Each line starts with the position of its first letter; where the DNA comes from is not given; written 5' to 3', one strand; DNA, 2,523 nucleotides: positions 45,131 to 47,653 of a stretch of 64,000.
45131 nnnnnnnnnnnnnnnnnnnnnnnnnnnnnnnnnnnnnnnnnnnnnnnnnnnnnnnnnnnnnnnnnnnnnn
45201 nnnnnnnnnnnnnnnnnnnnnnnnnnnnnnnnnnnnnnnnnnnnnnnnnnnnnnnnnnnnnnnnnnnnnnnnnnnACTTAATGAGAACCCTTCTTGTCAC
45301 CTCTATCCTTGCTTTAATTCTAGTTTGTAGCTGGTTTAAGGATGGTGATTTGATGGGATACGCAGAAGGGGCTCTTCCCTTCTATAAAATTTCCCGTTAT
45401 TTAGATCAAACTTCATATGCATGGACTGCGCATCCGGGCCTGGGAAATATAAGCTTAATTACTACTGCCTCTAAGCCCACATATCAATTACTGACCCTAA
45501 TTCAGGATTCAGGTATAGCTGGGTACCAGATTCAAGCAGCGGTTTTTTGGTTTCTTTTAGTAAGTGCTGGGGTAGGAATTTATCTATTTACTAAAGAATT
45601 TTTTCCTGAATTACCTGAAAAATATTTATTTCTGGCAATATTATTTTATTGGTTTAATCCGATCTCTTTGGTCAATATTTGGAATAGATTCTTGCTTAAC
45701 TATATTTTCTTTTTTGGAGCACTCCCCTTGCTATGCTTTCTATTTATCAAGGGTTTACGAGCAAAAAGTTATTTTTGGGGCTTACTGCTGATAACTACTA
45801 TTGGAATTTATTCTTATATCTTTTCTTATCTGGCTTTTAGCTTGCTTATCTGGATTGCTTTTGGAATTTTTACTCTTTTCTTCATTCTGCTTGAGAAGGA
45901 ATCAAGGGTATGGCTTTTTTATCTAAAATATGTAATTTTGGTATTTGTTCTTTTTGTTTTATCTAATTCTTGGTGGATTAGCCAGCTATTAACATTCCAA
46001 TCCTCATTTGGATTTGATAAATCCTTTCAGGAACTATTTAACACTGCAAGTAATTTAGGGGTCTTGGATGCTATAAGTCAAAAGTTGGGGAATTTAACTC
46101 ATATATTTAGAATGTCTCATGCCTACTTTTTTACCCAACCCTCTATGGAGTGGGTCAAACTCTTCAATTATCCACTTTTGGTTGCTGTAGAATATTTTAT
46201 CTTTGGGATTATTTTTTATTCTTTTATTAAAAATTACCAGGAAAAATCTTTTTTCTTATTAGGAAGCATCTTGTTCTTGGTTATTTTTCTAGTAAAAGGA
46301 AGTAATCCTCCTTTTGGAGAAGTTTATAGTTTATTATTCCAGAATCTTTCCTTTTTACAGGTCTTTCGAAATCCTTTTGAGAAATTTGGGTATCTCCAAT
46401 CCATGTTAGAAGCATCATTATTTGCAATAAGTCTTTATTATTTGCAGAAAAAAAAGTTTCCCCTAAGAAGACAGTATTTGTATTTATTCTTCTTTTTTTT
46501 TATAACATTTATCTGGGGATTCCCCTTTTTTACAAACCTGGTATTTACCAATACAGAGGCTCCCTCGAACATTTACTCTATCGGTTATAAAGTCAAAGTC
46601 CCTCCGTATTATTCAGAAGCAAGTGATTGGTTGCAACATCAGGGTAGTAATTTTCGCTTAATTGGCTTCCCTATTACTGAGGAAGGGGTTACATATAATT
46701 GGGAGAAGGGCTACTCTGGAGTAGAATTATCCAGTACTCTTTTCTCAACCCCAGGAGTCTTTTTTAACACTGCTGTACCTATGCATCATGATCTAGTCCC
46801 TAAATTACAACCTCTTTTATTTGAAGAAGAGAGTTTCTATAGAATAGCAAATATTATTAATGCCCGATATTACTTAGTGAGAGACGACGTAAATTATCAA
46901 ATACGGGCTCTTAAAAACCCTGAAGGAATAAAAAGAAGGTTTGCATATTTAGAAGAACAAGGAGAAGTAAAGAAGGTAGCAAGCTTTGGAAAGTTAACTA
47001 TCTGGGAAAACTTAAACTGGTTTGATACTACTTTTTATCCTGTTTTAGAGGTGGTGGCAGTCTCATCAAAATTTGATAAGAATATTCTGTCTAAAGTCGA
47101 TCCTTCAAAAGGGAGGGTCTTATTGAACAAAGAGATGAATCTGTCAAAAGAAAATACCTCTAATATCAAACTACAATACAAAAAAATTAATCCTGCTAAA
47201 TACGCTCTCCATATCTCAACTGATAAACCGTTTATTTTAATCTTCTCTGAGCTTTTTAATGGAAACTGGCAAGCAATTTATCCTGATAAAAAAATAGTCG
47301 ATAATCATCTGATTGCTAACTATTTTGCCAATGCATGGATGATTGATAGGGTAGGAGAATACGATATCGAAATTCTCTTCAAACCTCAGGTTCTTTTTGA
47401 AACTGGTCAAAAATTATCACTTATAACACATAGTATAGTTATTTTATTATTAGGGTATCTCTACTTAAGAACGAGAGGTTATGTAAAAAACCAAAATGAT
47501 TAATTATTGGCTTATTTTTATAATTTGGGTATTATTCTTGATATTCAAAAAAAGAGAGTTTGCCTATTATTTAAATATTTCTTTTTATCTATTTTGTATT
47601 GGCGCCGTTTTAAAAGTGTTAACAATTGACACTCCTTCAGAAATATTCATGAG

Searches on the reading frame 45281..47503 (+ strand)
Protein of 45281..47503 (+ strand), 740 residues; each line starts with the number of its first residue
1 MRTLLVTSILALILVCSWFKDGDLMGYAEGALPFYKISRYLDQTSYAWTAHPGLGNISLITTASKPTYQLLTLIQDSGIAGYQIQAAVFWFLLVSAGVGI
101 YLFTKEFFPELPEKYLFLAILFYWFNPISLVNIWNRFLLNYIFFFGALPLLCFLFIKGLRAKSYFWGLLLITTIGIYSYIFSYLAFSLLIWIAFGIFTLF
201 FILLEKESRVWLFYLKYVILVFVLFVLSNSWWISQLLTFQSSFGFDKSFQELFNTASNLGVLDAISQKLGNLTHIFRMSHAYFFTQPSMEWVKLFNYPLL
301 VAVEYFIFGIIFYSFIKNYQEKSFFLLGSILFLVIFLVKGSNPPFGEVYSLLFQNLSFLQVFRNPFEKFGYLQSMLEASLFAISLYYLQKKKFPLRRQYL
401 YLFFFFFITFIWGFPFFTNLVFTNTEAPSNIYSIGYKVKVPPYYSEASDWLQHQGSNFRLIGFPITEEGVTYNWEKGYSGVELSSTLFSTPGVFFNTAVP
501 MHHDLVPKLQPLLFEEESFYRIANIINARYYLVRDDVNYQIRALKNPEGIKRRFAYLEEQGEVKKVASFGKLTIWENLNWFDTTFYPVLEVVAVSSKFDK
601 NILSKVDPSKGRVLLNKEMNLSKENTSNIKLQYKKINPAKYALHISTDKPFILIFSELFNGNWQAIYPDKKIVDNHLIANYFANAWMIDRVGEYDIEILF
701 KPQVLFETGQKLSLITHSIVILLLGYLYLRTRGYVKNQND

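Call 5: search_protein_families(library=pfam, proteins=[window:45281-47503:+], max_evalue=0.01)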
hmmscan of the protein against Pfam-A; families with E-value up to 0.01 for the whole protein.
window:45281-47503:+ (740 aa): 1 family
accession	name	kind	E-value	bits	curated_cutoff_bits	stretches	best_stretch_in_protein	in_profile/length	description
PF11847.13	GT-C_AftD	-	0.0015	17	26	0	438-597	408-572/661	Alpha-(1->3)-arabinofuranosyltransferase, N-terminal GT-C domain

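Call 24: search_solved_structures(query=window:45281-47500:+, max_evalue=1)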
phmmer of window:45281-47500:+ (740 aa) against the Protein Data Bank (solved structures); distinct sequences matched with E-value up to 1: 0.

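Call 28: find_homologous_proteins(query=window:45281-47500:+, max_evalue=0.00001)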
Query window:45281-47500:+ (740 aa): 239 proteins with E <= 0.00001 among 8000 candidates; the best 120 are listed.
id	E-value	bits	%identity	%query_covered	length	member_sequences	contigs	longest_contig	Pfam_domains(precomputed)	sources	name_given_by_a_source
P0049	0.0e+0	1659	100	100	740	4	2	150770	-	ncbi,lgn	-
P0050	7.8e-284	962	59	98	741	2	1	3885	-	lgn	-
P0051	2.2e-235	802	50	100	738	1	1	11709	PF11847.14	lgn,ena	-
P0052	1.8e-230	785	48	95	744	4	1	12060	-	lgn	-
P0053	9.4e-230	783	49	98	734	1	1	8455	-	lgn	-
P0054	6.3e-229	780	47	99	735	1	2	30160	-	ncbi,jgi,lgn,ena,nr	ncbi:hypothetical protein KKE03_01835 [Patescibacteria group bacterium]|nr:hypothetical protein [Pat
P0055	1.9e-228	779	47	99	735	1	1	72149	PF11847.14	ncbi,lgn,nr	ncbi:MAG: alpha-(1-_3)-arabinofuranosyltransferase family protein [Candidatus Daviesbacteria bacteri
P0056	5.2e-228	777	48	98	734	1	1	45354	PF11847.14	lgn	-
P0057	4.7e-227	774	49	98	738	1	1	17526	-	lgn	-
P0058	3.0e-226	771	47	98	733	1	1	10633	PF11847.14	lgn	-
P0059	3.2e-226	771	48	97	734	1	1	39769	-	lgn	-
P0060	6.3e-226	770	48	97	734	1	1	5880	-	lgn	-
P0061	9.6e-226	770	48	99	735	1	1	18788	-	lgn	-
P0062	9.6e-223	760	46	99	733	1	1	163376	PF11847.14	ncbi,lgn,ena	-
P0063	3.8e-222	758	48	88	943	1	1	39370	-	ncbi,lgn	-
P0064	5.1e-222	757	48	97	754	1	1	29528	PF11847.14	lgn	-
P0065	1.2e-220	753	47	97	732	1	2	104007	PF11847.14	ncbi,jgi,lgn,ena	-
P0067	6.0e-220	750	46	98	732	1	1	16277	PF11847.14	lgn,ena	-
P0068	6.3e-220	750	46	98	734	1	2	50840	PF11847.14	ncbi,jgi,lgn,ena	-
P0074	3.6e-217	741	47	96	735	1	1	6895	PF11847.14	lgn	-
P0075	1.8e-216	739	45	99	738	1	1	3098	PF11847.14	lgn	-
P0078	8.2e-216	737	46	96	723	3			PF11847.14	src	-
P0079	2.5e-215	735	48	91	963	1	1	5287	PF11847.14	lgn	-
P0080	3.2e-215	735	47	96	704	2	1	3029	PF11847.14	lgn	-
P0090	7.8e-211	720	47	96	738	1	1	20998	PF11847.14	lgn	-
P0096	3.1e-209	715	47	97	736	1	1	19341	PF11847.14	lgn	-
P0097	7.5e-209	714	46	98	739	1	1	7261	PF11847.14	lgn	-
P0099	2.3e-205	702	46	97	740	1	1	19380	PF11847.14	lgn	-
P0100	3.2e-203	695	45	99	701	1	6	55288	PF11847.14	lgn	-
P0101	9.5e-203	694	46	99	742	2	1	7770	PF11847.14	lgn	-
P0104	1.2e-201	690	45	97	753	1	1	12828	PF11847.14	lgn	-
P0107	1.8e-199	683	44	98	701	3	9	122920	PF11847.14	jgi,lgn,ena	-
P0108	2.9e-199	682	45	95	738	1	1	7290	PF11847.14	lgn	-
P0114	1.9e-196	673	44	99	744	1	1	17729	PF11847.14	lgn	-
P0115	8.2e-195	667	42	98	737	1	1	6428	PF11847.14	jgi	jgi:hypothetical protein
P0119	2.3e-189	649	42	99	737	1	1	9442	PF11847.14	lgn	-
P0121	9.5e-187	641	43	99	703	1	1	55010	PF11847.14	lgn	-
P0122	1.1e-186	641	43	97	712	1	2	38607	PF11847.14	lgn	-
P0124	5.0e-184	632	41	99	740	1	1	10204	PF11847.14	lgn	-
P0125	1.8e-183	630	42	96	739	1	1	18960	PF11847.14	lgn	-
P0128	2.3e-181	623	41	97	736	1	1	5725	PF11847.14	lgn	-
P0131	3.3e-178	612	38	97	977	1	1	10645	PF11847.14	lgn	-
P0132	7.1e-178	611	40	94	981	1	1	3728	PF11847.14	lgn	-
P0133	1.5e-176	607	40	91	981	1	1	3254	PF11847.14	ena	-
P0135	4.2e-172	592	44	80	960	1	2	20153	PF11847.14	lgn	-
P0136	7.7e-172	591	44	78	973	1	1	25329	PF11847.14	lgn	-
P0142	1.1e-167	578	42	80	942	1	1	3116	PF11847.14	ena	-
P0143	1.1e-166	574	40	87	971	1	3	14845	PF11847.14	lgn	-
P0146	4.1e-165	569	40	81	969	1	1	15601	PF11847.14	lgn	-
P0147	8.6e-164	565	41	80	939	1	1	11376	PF11847.14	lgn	-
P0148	1.8e-163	564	41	78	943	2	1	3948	PF11847.14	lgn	-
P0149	4.1e-162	559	44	73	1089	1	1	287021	PF11847.14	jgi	jgi:hypothetical protein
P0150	6.2e-162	559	42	78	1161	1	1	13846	PF11847.14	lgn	-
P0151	1.1e-161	558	41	80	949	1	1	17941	PF11847.14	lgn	-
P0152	3.6e-160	553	41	79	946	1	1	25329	PF11847.14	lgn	-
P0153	4.4e-160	553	37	93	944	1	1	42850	PF11847.14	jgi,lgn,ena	-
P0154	5.7e-160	552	42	79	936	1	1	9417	PF11847.14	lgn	-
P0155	9.5e-160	551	40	78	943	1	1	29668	PF11847.14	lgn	-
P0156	3.1e-159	550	41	78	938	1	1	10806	PF11847.14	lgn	-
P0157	3.2e-159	550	41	79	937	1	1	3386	PF11847.14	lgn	-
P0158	7.1e-159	549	39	87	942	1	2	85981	PF11847.14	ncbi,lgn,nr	ncbi:DUF3367 domain-containing protein [Candidatus Daviesbacteria bacterium]|nr:DUF3367 domain-conta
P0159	1.5e-157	544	41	80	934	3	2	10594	PF11847.14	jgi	-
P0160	2.6e-157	543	42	79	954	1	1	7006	PF11847.14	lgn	-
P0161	8.9e-157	542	43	78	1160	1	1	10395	PF11847.14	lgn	-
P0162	1.5e-156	541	38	92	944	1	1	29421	PF11847.14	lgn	-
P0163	2.0e-156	540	38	91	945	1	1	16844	PF11847.14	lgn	-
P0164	1.2e-155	538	42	80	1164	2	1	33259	PF11847.14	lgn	-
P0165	1.9e-155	537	38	90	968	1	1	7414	PF11847.14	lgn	-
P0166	6.7e-155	535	41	78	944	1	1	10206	PF11847.14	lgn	-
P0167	1.1e-154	535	38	84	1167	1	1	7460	PF11847.14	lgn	-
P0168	1.9e-154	534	40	86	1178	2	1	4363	PF11847.14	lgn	-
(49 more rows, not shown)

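Call 31: search_solved_structures(query=A3, max_evalue=1, show_alignments=1)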
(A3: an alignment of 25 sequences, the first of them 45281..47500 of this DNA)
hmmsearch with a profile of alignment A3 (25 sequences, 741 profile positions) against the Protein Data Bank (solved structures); distinct sequences matched with E-value up to 1: 1.
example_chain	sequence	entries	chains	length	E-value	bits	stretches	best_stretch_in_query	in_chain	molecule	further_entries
6thk_A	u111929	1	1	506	0.81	11.2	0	572-641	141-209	Pyocin S5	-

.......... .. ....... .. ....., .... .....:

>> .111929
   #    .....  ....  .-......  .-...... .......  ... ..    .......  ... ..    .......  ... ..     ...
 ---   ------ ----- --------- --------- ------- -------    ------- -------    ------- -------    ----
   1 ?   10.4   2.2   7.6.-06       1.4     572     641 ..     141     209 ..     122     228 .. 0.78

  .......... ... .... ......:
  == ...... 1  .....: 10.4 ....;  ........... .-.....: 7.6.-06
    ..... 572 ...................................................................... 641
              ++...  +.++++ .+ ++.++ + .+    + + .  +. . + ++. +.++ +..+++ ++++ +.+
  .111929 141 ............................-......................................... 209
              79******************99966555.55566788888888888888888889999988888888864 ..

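Call 34: search_protein_families(library=ncbifam, proteins=[window:45281-47503:+], max_evalue=0.01)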
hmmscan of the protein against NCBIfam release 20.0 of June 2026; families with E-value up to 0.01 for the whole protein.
window:45281-47503:+ (740 aa): 0 families

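Call 37: find_encoding_contigs(protein=P0049, flank=10000, max_places=2)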
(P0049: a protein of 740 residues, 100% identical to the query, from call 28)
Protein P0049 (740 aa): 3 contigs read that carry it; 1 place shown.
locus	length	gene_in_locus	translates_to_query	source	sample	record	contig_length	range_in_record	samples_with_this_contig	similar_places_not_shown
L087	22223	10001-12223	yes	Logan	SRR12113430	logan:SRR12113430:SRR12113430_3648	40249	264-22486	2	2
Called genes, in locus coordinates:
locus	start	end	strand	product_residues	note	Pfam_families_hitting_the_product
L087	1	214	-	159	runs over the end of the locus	?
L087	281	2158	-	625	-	-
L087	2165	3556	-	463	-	PF16822:ALGX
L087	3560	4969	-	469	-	PF03062:MBOAT, PF13813:MBOAT_2 (weak)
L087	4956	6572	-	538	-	-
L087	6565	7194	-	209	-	PF13489:Methyltransf_23, PF13847:Methyltransf_31, PF08241:Methyltransf_11, PF08242:Methyltransf_12 (weak), PF13649:Methyltransf_25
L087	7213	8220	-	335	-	PF01073:3Beta_HSD, PF01370:Epimerase, PF02719:Polysacc_synt_2, PF04321:RmlD_sub_bind, PF07993:NAD_binding_4 (faint), PF13460:NAD_binding_10 (weak), PF16363:GDP_Man_Dehyd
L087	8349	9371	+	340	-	PF00535:Glycos_transf_2, PF10111:Glyco_tranf_2_2, PF13641:Glyco_tranf_2_3, PF13632:Glyco_trans_2_3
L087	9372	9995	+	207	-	PF07021:MetW (weak), PF13489:Methyltransf_23, PF13847:Methyltransf_31, PF08241:Methyltransf_11, PF08242:Methyltransf_12, PF13649:Methyltransf_25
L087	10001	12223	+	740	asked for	-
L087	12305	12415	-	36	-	-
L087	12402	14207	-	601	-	PF02543:Carbam_trans_N, PF16861:Carbam_trans_C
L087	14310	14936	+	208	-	-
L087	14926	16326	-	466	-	PF03446:NAD_binding_2 (weak), PF03721:UDPG_MGDP_dh_N, PF00984:UDPG_MGDP_dh, PF03720:UDPG_MGDP_dh_C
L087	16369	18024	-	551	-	PF00795:CN_hydrolase, PF02540:NAD_synthase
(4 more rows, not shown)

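Call 38: find_related_loci(query=A3, collection=metagenome_contigs, flank=10000)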
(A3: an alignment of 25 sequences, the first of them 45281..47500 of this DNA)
Query A3 (740 aa) in metagenome_contigs; peptide patterns used: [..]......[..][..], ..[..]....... (x = any residue, [..] = any of these).
237 stretches matched a pattern; 57 encode a relative of the query (tblastn E <= 1e-3); 57 distinct loci.
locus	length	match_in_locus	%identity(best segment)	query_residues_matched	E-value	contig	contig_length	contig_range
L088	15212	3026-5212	47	2-736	0e+0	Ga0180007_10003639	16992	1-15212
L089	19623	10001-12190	46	1-732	0e+0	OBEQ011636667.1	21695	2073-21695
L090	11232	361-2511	47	2-722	0e+0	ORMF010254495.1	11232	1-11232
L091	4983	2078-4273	46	4-736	0e+0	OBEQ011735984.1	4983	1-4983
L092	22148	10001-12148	46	9-727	0e+0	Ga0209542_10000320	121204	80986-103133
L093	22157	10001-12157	46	2-723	0e+0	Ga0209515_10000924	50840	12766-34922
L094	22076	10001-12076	44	6-732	0e+0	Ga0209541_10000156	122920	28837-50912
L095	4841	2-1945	46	88-736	0e+0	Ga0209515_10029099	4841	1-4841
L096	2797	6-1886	45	106-732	0e+0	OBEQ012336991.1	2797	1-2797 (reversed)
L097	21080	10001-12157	44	15-732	0e+0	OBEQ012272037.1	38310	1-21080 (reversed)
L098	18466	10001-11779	43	2-596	8e-149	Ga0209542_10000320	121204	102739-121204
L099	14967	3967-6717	37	14-724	4e-141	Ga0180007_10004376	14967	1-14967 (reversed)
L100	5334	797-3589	42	13-736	8e-142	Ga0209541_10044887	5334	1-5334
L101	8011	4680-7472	42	13-736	2e-140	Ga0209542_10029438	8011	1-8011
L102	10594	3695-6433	41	13-725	6e-140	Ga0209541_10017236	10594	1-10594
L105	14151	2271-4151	37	3-619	4e-138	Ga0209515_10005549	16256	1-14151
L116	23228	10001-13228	37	14-729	2e-112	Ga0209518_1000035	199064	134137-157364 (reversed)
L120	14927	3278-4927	35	10-560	5e-102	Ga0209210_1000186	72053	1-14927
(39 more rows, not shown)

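Call 40: predict_structure(alignment_id=A3)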
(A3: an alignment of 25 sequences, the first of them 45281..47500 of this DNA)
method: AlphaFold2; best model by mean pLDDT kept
length: 740 residues; sequences in the alignment: 25
mean_pLDDT: 86.5   pTM: 0.88
mean pLDDT of the five models: 86.5, 86.4, 86.2, 84.9, 84.3
residues with pLDDT >= 90: 394; 70-90: 270; 50-70: 54; < 50: 22
segments of 3 or more residues with pLDDT < 50: 241-248, 429-431, 734-740
pLDDT, mean of each block of 10 residues (from residue 1): 95 92 74 88 89 84 91 95 95 98 97 96 91 82 96 98 95 93 92 97 93 96 95 77 48 76 87 85 66 84 91 91 94 95 90 87 89 96 90 67 94 88 60 65 95 90 83 79 85 84 84 78 90 90 83 92 95 95 89 72 76 72 62 93 93 91 92 88 90 94 90 94 90 52
secondary structure, 60 per line:
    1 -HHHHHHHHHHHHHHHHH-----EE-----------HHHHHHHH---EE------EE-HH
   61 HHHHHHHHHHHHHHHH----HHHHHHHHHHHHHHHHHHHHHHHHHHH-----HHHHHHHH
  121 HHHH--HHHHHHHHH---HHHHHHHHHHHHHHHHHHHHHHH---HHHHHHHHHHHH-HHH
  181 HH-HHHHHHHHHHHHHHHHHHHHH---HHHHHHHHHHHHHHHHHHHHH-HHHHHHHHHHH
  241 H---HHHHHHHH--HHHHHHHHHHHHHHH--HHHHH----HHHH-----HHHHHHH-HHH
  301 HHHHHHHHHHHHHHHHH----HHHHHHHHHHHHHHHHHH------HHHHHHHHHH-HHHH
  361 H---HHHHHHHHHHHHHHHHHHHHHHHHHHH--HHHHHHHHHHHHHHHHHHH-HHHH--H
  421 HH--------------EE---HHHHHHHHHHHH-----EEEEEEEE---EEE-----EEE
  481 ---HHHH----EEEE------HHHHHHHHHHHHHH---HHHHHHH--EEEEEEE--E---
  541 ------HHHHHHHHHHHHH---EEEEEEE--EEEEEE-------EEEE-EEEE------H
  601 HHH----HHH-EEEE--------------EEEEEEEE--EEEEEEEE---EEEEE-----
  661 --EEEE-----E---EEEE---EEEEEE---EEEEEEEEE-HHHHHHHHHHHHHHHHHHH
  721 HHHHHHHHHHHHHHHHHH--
elements in order (helices of 4 or more, strands of 3 or more residues): H2-18 H37-44 H59-76 H81-107 H113-124 H127-135 H139-161 H165-176 H178-182 H184-204 H208-228 H230-241 H245-252 H255-269 H272-276 H281-284 H290-296 H298-317 H322-339 H346-355 H357-361 H365-391 H394-412 H414-417 H442-453 E459-466 E470-472 E478-480 H484-487 E492-495 H502-515 H519-525 E528-534 H547-559 E563-569 E572-577 E585-588 E590-593 H600-603 E612-615 E630-637 E640-647 E651-655 E663-666 E676-679 E683-688 E692-700 H702-738

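Call 44: fold_search(model_id=the predicted structure, library=pdb)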
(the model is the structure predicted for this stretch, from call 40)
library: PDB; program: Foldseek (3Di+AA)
matches with E <= 10: 497; with E <= 0.001: 12
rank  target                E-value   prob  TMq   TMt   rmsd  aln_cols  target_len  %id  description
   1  6w98_A                3.9e-11  1.00  0.56  0.33  17.3       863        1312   12  Single-Particle Cryo-EM Structure of Arabinofuranosyltransferase AftD from Mycobacteria (released 2020-05-13)
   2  6wby                  7.9e-10  1.00  0.52  0.32  17.9       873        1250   12  Single-Particle Cryo-EM Structure of Arabinofuranosyltransferase AftD from Mycobacteria, Mutant R1389S Class 2 (released 2020-05-13)
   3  6wbx                  1.7e-09  1.00  0.49  0.30  19.2       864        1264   12  Single-Particle Cryo-EM Structure of Arabinofuranosyltransferase AftD from Mycobacteria, Mutant R1389S Class 1 (released 2020-05-13)
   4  6s7t_A                4.4e-06  1.00  0.36  0.38  17.9       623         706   12  Cryo-EM structure of human oligosaccharyltransferase complex OST-B (released 2019-12-18)
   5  9n9j_I                2.8e-05  1.00  0.39  0.41  12.1       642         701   14  Structure of a GRP94 folding intermediate engaged with a CCDC134- and FKBP11-bound secretory translocon (released 2025-11-19)
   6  6ezn_F                3.7e-05  1.00  0.43  0.48  12.2       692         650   11  Cryo-EM structure of the yeast oligosaccharyltransferase (OST) complex (released 2018-01-17)
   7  7oci_F                5.7e-05  1.00  0.44  0.49  11.2       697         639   12  Cryo-EM structure of yeast Ost6p containing oligosaccharyltransferase complex (released 2022-02-16)
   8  6s7o_A                5.9e-05  1.00  0.39  0.43  12.8       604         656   15  Cryo-EM structure of human oligosaccharyltransferase complex OST-A (released 2019-12-18)
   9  8agc_A                8.8e-05  1.00  0.43  0.45  12.7       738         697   13  Structure of yeast oligosaccharylransferase complex with lipid-linked oligosaccharide and non-acceptor peptide bound (released 2022-12-07)
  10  8age_A                1.4e-04  1.00  0.40  0.45  10.7       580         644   13  Structure of yeast oligosaccharylransferase complex with acceptor peptide bound (released 2022-12-07)
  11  8agb_A                2.6e-04  1.00  0.42  0.47  11.7       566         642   14  Structure of yeast oligosaccharylransferase complex with lipid-linked oligosaccharide bound (released 2022-12-07)
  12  6c26_A                6.2e-04  1.00  0.40  0.45  12.9       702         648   12  The Cryo-EM structure of a eukaryotic oligosaccharyl transferase complex (released 2018-01-31)
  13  8if8_B                1.6e-03  1.00  0.42  0.49   7.7       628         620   10  Arabinosyltransferase AftA (released 2023-05-31)
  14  8if8_C                7.8e-03  1.00  0.42  0.50   7.6       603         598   10  Arabinosyltransferase AftA (released 2023-05-31)
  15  4zwb_A                1.0e-02  0.33  0.10  0.14  23.7       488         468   15  Crystal structure of maltose-bound human GLUT3 in the outward-occluded conformation at 2.4 angstrom (released 2015-07-22)
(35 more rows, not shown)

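Call 83: search_protein_families(library=pfam, proteins=[L098:13450-13785:+, L098:17307-17678:+, L099:6791-7132:-, L105:5722-6063:+, L116:13240-13590:+, L120:6766-7119:+, L093:12192-12431:+], max_evalue=5)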
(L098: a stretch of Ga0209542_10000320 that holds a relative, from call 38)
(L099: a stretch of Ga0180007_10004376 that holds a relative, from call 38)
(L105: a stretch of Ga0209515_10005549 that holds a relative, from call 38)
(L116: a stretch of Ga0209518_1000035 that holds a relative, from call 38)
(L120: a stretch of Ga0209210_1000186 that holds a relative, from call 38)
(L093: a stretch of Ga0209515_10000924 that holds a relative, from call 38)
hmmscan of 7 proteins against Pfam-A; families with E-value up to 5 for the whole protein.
L098:13450-13785:+ (111 aa): 1 family
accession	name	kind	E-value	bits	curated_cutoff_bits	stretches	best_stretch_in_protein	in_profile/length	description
PF24871.1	Piezo_TM1-24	-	4.9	5.9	28.8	1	9-81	171-243/682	Piezo TM1-24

L098:17307-17678:+ (123 aa): 4 families
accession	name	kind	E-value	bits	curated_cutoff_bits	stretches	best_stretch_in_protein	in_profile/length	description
PF09843.14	DUF2070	-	0.039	12.7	30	1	17-119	80-183/561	Predicted membrane protein (DUF2070)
PF09605.15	Trep_Strep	-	0.058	13.8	28.7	1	15-108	2-95/185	Hypothetical bacterial integral membrane protein (Trep_Strep)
PF06072.16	Herpes_US9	-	3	8.3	23.7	1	20-40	33-53/61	Alphaherpesvirus tegument protein US9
PF11700.14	ATG22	-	3.1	6.8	24.1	1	43-117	79-158/482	Vacuole effluxer Atg22 like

L099:6791-7132:- (113 aa): 6 families
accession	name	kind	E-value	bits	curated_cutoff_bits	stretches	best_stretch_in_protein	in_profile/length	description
PF12036.14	DUF3522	-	0.013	16.1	29.3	1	21-100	59-137/188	Protein of unknown function (DUF3522)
PF22954.2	DUF7027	-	0.045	14.1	27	1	6-47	39-80/100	Domain of unknown function (DUF7027)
PF17272.7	DUF5337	-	0.048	14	27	1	51-83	9-41/74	Family of unknown function (DUF5337)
PF19942.4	DUF6404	-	0.15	12.9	27.6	1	5-82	46-110/115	Family of unknown function (DUF6404)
PF07811.17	TadE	-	0.52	10.9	22.9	1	11-31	9-29/43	TadE-like protein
PF18179.6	SUa-2TM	-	1.9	8.2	25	1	8-84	13-88/279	SMODS- and Ubiquitin system-associated 2TM effector domain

L105:5722-6063:+ (113 aa): 0 families

L116:13240-13590:+ (116 aa): 3 families
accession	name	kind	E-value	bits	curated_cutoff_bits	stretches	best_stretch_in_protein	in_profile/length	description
PF01757.29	Acyl_transf_3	-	0.05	13.1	31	1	8-107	151-255/326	Acyltransferase domain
PF03083.21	MtN3_slv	-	0.057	13.9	23.7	1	54-107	22-75/87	Sugar efflux transporter for intercellular exchange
PF09721.15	Exosortase_EpsH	-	0.067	13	25.7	1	15-111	29-121/254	Transmembrane exosortase (Exosortase_EpsH)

L120:6766-7119:+ (117 aa): 0 families

L093:12192-12431:+ (79 aa): 2 families
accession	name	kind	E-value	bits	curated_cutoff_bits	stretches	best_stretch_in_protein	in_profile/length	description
PF07695.17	7TMR-DISM_7TM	-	0.03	14.7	29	1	4-67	131-193/205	7TM diverse intracellular signalling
PF19066.5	P9_TM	-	0.14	12.4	25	1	3-37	31-65/69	Minor capsid protein P9 transmembrane helices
